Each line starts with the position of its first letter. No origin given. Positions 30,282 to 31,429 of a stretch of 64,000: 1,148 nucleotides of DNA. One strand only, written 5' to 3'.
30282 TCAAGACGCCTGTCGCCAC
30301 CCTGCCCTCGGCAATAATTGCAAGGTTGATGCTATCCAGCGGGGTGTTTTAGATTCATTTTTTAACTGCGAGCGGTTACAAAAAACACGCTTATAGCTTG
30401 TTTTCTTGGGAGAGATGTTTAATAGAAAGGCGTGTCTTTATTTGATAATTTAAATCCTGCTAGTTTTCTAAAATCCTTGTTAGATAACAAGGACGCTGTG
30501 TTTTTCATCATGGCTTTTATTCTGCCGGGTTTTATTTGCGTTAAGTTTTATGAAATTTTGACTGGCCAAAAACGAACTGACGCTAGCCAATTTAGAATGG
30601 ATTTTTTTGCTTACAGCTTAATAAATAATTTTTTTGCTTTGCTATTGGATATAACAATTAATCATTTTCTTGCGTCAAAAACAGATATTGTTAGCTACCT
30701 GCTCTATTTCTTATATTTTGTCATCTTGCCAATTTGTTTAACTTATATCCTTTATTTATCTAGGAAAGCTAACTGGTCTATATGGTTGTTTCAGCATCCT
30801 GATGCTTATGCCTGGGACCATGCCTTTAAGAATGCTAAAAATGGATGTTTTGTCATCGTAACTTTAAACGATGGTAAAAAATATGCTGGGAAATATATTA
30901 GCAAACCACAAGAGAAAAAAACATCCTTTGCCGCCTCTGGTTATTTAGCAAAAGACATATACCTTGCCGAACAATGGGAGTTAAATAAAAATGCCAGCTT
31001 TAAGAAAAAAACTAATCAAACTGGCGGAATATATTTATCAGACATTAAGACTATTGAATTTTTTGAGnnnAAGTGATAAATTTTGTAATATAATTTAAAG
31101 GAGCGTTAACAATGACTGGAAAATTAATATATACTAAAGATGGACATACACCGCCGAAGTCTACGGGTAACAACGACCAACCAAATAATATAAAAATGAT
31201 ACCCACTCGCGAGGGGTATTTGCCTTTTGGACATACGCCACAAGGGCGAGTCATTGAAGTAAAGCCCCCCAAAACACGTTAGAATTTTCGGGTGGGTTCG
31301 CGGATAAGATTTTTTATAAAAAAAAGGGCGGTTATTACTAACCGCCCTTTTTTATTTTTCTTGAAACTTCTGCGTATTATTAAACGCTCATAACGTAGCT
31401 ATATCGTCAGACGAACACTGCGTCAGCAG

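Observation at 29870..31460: AT-rich islet between pntAA and aroC: 41-aa peptide, 212-aa multi-TM protein with soluble C-domain, and a 55-aa repeat-containing miniprotein, capped by a perfect bidirectional terminator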

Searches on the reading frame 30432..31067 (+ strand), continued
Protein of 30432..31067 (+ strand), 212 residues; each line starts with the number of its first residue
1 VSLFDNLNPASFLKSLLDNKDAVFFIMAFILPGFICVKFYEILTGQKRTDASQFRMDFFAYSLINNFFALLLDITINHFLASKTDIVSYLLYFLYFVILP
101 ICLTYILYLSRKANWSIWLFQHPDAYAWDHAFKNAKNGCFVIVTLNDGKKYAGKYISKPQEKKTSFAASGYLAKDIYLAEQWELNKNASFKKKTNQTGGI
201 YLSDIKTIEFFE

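Call 103: predict_structure(alignment_id=A4)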
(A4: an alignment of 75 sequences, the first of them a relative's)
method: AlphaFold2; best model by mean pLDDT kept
length: 274 residues; sequences in the alignment: 75
mean_pLDDT: 81.2   pTM: 0.59
mean pLDDT of the five models: 81.2, 78.9, 78.9, 78.8, 78.3
residues with pLDDT >= 90: 124; 70-90: 74; 50-70: 65; < 50: 11
segments of 3 or more residues with pLDDT < 50: 220-224
pLDDT, mean of each block of 10 residues (from residue 1): 75 92 94 89 95 91 88 90 94 93 91 76 81 94 96 87 94 90 88 93 63 64 51 54 67 54 61 51
secondary structure, 60 per line:
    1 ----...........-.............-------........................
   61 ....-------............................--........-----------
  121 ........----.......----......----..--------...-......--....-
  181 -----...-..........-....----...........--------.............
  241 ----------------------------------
elements in order: H5-15 H17-29 H37-64 H72-99 H102-109 H121-128 E133-139 E144-149 E164-166 E168-173 E176-179 E186-188 E193-199 H201-204 H209-219 H228-240

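Call 108: fold_search(model_id=the predicted structure, library=viral)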
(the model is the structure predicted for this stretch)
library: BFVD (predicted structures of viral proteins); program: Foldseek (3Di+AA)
matches with E <= 10: 774; with E <= 0.001: 1
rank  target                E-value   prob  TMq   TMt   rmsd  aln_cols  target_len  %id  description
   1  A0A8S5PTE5            7.5e-06  1.00  0.50  0.53   6.6       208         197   18  Uncharacterized protein [Siphoviridae sp. ct96x5]
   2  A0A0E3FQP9            2.2e-02  0.99  0.24  0.34   4.6        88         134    9  Methylamine utilization protein [Synechococcus phage ACG-2014f]
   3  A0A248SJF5            2.9e-02  0.91  0.20  0.33   7.4       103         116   13  (no name in the UniProt tables at hand)
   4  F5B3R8                3.4e-02  0.96  0.21  0.31   9.3        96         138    4  (no name in the UniProt tables at hand)
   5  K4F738                4.3e-02  0.23  0.17  0.19  15.2       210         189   10  Uncharacterized protein [Cronobacter phage vB_CsaM_GAP32]
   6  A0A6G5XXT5            4.6e-02  0.72  0.25  0.26  11.2       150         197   17  (no name in the UniProt tables at hand)
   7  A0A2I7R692            6.8e-02  0.16  0.14  0.17  23.3       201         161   12  (no name in the UniProt tables at hand)
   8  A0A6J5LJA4            7.2e-02  0.91  0.23  0.42   6.9       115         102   11  Uncharacterized protein [uncultured Caudovirales phage]
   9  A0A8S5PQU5            7.6e-02  0.89  0.26  0.34  11.7       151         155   15  Uncharacterized protein [Siphoviridae sp. ct96x5]
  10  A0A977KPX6            8.1e-02  0.98  0.21  0.56   5.4        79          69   15  Uncharacterized protein [Arthrobacter phage Shambre1]
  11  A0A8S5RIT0            8.1e-02  0.85  0.17  0.46   9.2        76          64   12  Uncharacterized protein [virus sp. ctHG14]
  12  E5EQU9                8.6e-02  0.89  0.19  0.31   5.2        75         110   15  (no name in the UniProt tables at hand)
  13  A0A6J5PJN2            9.1e-02  0.66  0.18  0.27   9.5        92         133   11  Uncharacterized protein [uncultured Caudovirales phage]
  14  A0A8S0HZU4            1.0e-01  0.95  0.24  0.09   6.9        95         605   12  (no name in the UniProt tables at hand)
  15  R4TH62                1.0e-01  0.87  0.16  0.23   6.5        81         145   14  (no name in the UniProt tables at hand)
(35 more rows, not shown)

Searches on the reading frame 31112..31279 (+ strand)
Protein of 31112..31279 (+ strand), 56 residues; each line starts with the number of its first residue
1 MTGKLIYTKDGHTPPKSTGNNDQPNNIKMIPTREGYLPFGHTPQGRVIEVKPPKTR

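Call 4: search_protein_families(library=pfam, proteins=[window:31112-31279:+], max_evalue=1)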
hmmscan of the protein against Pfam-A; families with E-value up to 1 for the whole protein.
window:31112-31279:+ (56 aa): 0 families

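Call 5: search_protein_families(library=phrogs, proteins=[window:31112-31279:+], max_evalue=1)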
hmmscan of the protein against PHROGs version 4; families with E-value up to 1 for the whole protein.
window:31112-31279:+ (56 aa): 0 families

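Call 6: search_protein_families(library=padloc, proteins=[window:31112-31279:+], max_evalue=1)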
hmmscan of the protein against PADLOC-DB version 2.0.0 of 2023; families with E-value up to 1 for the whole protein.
window:31112-31279:+ (56 aa): 0 families

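Call 7: search_protein_families(library=ncbifam, proteins=[window:31112-31279:+], max_evalue=1)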
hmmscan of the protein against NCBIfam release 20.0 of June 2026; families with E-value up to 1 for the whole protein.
window:31112-31279:+ (56 aa): 0 families

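Call 18: find_homologous_proteins(query=window:31112-31279:+, max_evalue=10)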
Query window:31112-31279:+ (56 aa): 1 proteins with E <= 10 among 1 candidates.
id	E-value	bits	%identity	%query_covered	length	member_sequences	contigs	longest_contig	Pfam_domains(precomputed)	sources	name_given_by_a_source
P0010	2.2e-31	124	100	100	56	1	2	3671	-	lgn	-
